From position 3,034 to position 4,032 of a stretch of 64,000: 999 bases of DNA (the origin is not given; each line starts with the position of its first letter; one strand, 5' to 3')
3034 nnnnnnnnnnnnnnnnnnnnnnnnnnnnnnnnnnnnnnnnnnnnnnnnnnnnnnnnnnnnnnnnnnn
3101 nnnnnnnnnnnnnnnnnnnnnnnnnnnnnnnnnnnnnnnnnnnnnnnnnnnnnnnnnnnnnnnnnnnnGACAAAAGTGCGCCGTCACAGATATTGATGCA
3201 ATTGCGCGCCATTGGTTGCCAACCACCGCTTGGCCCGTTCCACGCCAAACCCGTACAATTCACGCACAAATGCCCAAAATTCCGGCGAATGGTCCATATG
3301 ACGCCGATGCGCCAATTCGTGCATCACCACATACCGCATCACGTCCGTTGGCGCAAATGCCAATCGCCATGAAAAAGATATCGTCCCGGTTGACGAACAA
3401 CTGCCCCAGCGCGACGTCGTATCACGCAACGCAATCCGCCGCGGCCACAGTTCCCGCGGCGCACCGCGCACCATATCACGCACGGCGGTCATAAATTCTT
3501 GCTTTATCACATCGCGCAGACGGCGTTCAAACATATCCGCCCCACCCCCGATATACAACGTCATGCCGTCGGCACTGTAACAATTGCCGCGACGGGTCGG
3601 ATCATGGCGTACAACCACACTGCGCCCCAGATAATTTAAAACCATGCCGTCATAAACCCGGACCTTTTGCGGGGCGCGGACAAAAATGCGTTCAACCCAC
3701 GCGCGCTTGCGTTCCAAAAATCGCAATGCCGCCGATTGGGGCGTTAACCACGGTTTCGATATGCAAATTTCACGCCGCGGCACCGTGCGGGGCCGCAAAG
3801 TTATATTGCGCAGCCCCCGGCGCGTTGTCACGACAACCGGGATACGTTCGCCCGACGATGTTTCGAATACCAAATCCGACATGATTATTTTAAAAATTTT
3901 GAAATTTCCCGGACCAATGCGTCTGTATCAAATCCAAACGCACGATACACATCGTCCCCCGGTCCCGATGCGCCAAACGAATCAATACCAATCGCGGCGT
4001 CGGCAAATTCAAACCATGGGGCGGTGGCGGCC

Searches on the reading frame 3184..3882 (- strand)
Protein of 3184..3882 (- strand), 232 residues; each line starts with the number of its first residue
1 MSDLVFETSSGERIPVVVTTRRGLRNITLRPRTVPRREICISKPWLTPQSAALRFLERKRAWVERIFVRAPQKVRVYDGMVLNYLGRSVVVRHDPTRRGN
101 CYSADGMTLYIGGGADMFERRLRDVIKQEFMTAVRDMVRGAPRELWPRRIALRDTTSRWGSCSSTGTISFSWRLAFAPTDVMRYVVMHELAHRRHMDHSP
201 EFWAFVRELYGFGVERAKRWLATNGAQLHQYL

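Call 19: search_protein_families(library=pfam, proteins=[window:3184-3882:-], max_evalue=0.01)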
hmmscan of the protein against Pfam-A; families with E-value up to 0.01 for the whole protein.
window:3184-3882:- (232 aa): 2 families
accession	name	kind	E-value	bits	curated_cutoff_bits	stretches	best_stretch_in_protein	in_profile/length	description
PF01863.23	YgjP-like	-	1.9e-34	120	26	1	34-223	8-206/207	YgjP-like, metallopeptidase domain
PF08325.16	WLM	-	0.00075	20.1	26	1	176-210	77-111/190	WLM domain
